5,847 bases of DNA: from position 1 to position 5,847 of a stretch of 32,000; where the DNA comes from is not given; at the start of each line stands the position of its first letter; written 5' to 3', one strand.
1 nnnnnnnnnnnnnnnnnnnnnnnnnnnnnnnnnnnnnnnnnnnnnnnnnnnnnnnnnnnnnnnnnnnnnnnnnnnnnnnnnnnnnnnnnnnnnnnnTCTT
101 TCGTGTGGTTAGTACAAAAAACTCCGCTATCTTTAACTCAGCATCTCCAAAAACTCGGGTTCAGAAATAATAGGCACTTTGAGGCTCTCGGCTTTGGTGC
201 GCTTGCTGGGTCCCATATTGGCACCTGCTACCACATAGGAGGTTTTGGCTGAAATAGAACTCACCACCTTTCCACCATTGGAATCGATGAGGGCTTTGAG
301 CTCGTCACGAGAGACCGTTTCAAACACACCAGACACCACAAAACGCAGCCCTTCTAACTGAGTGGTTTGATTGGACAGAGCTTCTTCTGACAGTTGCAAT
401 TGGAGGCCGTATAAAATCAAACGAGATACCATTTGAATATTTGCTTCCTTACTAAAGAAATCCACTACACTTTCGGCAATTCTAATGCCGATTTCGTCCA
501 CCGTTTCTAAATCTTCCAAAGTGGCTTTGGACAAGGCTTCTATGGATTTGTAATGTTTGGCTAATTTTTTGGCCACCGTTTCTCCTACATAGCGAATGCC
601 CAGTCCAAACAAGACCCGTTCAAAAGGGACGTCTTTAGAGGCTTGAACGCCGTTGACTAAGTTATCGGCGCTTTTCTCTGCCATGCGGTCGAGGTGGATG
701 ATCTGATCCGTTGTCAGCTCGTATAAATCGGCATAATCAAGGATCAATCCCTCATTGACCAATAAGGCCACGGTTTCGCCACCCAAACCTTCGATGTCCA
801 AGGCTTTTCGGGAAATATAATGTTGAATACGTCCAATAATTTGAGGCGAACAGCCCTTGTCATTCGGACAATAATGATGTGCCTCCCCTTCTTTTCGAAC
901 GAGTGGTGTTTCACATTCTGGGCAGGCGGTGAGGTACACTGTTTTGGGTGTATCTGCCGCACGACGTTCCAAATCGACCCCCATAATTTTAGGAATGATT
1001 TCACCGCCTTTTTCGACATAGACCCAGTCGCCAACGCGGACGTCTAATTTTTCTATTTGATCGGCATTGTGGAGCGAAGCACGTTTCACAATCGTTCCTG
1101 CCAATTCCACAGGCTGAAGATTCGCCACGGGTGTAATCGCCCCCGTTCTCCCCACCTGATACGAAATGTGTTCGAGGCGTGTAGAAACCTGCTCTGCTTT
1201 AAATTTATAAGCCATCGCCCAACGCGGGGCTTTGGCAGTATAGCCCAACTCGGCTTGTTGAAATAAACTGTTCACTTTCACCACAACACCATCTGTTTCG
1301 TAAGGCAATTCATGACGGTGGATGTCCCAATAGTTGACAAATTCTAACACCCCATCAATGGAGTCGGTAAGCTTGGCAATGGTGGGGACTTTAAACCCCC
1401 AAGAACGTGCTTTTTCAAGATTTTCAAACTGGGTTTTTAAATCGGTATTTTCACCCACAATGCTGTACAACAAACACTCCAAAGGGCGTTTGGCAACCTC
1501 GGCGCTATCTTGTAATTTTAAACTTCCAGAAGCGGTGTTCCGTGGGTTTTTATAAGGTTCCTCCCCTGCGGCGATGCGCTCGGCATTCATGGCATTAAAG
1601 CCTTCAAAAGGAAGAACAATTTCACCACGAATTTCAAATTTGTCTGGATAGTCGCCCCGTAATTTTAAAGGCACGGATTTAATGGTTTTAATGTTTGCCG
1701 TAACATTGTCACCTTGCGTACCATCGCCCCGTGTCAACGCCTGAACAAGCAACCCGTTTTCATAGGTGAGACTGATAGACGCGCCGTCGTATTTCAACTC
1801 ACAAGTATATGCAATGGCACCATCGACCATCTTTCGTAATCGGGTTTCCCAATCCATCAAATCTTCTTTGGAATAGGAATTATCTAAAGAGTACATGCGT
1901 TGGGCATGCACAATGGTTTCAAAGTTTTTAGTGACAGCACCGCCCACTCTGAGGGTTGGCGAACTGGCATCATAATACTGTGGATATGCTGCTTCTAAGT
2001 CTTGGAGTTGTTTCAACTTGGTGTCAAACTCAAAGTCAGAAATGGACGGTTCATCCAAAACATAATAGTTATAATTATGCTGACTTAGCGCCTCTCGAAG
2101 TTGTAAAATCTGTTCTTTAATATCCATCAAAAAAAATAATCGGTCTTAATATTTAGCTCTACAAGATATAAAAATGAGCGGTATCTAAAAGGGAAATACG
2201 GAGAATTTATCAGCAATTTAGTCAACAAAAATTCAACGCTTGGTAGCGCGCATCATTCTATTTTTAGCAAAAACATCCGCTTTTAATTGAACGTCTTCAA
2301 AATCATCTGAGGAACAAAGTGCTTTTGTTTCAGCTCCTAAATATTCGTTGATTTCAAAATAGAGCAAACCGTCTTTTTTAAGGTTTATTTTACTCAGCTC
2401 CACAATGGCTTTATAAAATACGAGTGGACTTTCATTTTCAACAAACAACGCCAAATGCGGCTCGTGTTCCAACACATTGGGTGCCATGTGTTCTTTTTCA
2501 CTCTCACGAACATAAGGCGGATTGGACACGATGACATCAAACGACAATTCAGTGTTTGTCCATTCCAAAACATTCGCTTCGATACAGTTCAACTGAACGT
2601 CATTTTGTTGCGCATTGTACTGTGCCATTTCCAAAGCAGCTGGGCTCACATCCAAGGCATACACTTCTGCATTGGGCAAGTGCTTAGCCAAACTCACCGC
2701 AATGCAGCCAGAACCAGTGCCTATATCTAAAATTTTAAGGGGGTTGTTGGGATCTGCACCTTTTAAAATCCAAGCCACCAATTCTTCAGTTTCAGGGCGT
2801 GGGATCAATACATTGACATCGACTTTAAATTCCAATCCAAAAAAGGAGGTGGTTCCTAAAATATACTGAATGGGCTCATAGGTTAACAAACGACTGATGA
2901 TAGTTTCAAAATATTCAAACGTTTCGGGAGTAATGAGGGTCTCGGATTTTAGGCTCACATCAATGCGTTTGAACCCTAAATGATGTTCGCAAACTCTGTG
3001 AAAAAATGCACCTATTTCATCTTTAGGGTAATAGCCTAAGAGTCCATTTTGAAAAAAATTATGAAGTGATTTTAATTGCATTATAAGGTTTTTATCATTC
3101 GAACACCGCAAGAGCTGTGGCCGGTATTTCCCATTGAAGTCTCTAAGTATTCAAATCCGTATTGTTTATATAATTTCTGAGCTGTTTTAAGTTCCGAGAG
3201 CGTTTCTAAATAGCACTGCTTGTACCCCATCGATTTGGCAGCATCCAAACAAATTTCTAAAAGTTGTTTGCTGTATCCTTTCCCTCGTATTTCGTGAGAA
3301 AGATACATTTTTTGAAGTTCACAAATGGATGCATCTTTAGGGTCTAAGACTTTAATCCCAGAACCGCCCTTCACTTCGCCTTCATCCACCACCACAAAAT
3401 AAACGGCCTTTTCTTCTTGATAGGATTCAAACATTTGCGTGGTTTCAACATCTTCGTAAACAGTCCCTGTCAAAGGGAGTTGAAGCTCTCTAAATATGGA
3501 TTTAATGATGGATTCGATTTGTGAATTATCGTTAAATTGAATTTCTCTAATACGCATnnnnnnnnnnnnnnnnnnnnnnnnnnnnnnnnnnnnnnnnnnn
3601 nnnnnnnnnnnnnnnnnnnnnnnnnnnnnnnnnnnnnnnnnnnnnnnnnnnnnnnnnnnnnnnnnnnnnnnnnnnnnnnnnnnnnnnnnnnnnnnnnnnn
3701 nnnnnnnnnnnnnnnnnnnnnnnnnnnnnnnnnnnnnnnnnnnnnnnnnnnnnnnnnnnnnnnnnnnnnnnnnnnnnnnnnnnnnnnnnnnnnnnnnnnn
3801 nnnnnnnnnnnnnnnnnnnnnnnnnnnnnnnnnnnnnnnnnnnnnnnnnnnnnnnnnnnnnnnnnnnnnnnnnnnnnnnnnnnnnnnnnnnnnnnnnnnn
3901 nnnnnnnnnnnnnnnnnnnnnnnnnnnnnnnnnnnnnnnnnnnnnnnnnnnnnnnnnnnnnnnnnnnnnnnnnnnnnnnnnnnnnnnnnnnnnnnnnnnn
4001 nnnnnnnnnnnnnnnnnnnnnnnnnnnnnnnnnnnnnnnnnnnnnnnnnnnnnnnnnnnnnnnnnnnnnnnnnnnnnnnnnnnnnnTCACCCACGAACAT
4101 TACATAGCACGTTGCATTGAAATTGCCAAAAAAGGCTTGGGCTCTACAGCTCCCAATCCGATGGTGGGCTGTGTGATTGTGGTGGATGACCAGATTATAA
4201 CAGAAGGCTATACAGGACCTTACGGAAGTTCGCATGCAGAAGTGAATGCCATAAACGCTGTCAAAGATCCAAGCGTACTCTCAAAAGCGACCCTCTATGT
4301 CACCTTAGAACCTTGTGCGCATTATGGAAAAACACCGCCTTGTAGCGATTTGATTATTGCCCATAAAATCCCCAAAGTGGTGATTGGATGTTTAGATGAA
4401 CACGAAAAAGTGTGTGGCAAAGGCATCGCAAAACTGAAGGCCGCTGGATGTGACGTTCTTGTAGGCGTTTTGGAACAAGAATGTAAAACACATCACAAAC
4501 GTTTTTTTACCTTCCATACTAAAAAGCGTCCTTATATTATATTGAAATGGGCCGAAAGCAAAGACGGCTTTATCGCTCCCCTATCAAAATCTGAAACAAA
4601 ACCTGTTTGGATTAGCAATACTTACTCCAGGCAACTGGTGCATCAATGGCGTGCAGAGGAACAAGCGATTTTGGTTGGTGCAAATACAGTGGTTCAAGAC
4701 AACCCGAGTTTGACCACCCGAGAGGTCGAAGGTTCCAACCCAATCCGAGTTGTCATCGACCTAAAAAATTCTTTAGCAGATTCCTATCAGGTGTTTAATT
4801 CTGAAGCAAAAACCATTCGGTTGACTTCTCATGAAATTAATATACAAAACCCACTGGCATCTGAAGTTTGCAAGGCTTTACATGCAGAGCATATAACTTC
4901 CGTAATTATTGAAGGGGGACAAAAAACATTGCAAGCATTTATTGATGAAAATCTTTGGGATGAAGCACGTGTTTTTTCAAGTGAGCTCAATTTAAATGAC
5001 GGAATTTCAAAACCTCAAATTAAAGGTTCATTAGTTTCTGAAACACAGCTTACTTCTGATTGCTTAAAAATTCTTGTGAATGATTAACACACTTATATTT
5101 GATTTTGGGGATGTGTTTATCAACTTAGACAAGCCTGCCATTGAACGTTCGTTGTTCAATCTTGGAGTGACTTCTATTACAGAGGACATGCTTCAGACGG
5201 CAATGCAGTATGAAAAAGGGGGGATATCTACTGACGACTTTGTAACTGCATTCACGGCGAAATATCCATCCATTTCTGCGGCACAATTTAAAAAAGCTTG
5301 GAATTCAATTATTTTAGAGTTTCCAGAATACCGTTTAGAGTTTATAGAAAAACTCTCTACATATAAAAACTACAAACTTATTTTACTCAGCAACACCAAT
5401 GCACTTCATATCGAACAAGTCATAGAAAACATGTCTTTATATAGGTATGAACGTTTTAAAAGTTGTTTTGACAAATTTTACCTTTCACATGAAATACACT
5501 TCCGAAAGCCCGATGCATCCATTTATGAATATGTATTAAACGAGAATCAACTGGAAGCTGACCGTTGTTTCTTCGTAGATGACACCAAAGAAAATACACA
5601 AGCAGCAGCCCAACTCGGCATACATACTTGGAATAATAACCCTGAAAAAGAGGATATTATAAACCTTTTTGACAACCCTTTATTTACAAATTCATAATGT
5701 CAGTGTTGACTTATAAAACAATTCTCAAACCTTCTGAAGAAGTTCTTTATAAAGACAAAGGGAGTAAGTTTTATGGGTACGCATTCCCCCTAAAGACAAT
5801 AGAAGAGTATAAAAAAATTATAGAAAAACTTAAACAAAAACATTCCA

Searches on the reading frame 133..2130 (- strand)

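Call 65: search_protein_families(library=pfam, proteins=[window:133-2130:-], max_evalue=0.00001)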
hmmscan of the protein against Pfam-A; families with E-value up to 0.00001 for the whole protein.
window:133-2130:- (665 aa): 7 families
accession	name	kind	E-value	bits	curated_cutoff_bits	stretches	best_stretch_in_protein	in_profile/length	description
PF01653.23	DNA_ligase_aden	-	4.9e-90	301.9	27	1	68-313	2-253/253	NAD-dependent DNA ligase adenylation domain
PF03120.22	DNA_ligase_OB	-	6.4e-35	119.3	32.9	1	317-393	2-78/79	NAD-dependent DNA ligase OB-fold domain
PF12826.13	HHH_2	-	3.2e-26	91.7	27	1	505-568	1-64/64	Helix-hairpin-helix motif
PF00533.33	BRCT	-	1.1e-13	51.6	21.3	1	589-663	3-77/78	BRCA1 C Terminus (BRCT) domain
PF14520.12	HHH_5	-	3e-11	44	27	0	510-558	5-54/57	Helix-hairpin-helix domain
PF03119.21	DNA_ligase_ZBD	-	1.2e-09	38.3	25.8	1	403-427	2-25/27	NAD-dependent DNA ligase C4 zinc finger domain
PF22745.1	Nlig-Ia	-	5.2e-08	33.9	27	1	4-53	2-51/92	DNA ligase-like, N-terminal NAD+-binding domain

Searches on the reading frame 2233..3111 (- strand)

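Call 65: search_protein_families(library=pfam, proteins=[window:2233-3111:-], max_evalue=0.00001)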
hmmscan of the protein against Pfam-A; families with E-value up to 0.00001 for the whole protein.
window:2233-3111:- (292 aa): 12 families
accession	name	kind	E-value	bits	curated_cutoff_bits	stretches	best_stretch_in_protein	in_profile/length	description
PF05175.20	MTS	-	8.3e-19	68.3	23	1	125-209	33-118/170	Methyltransferase small domain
PF13649.12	Methyltransf_25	-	3e-14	53.9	27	1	127-207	1-83/97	Methyltransferase domain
PF13847.12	Methyltransf_31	-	1.1e-12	48.3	27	1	125-214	5-84/145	Methyltransferase domain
PF06325.19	PrmA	-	8.8e-12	45.5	22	1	126-197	164-233/296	Ribosomal protein L11 methyltransferase (PrmA)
PF08242.18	Methyltransf_12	-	3.5e-11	44.1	30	1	128-197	1-72/98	Methyltransferase domain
PF08241.18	Methyltransf_11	-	1.6e-09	38.7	21.2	1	128-197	1-67/95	Methyltransferase domain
PF17827.6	PrmC_N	-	2e-09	38.3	23.4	1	41-86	26-71/71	PrmC N-terminal domain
PF10294.15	Methyltransf_16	-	1.3e-07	32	21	1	118-187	41-110/174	Lysine methyltransferase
PF01170.24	UPF0020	-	2.4e-06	27.8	22.3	1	146-208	75-139/197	RMKL-like, methyltransferase domain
PF13489.12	Methyltransf_23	-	3.3e-06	27.4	27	1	119-197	17-88/164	Methyltransferase domain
PF02475.24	TRM5-TYW2_MTfase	-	3.5e-06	27.5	28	1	92-200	7-114/164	TRM5/TYW2 methyltransferase domain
PF07669.17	Eco57I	-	9e-06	26.3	25.3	0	178-215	62-94/171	Eco57I restriction-modification methylase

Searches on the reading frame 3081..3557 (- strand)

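Call 66: search_protein_families(library=pfam, proteins=[window:3081-3557:-], max_evalue=0.00001)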
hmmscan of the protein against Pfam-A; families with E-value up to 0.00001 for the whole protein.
window:3081-3557:- (158 aa): 3 families
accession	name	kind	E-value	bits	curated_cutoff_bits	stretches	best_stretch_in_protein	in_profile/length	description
PF00583.31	Acetyltransf_1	-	3.8e-14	53.4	20.7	1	32-135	14-116/116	Acetyltransferase (GNAT) family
PF13508.13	Acetyltransf_7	-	2.5e-12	47.4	27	1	51-136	3-83/84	Acetyltransferase (GNAT) domain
PF13673.13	Acetyltransf_10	-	8.6e-09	35.9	23.6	1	34-143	14-115/128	Acetyltransferase (GNAT) domain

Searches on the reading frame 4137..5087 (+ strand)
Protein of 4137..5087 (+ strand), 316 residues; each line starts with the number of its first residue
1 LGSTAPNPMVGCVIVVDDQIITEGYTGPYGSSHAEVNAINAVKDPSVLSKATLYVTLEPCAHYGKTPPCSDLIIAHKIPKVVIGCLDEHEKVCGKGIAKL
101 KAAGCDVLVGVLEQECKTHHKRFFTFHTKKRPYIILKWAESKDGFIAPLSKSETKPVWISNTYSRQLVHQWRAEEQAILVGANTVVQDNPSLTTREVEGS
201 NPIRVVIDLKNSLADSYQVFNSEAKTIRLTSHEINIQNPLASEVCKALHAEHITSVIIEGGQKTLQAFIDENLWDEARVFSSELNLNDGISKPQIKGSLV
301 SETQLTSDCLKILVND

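Call 65: search_protein_families(library=pfam, proteins=[window:4137-5087:+], max_evalue=0.00001)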
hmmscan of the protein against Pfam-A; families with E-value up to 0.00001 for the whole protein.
window:4137-5087:+ (316 aa): 3 families
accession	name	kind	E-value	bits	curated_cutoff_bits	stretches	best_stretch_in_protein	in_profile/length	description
PF01872.23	RibD_C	-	3.5e-28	99.2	24.1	1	132-280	1-159/197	RibD C-terminal domain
PF00383.29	dCMP_cyt_deam_1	-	1.3e-15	57.5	25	1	4-85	20-102/102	Cytidine and deoxycytidylate deaminase zinc-binding region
PF14437.12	MafB19-deam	-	9.1e-12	45.5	27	1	9-125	24-139/142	MafB19-like deaminase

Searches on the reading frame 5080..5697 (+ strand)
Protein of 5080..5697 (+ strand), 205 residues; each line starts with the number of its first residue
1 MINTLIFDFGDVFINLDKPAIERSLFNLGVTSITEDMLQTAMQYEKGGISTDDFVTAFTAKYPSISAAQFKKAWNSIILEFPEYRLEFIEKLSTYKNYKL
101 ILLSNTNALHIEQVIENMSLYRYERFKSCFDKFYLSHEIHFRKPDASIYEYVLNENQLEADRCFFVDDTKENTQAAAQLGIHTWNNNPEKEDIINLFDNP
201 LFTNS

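Call 65: search_protein_families(library=pfam, proteins=[window:5080-5697:+], max_evalue=0.00001)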
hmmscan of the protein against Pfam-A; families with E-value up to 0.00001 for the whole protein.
window:5080-5697:+ (205 aa): 2 families
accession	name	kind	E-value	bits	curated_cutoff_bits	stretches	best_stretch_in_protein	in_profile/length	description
PF13419.12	HAD_2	-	5.9e-12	46.5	23.8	1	6-183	2-175/178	Haloacid dehalogenase-like hydrolase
PF00702.32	Hydrolase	-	8.8e-10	39.7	26.4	1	74-180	93-191/191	haloacid dehalogenase-like hydrolase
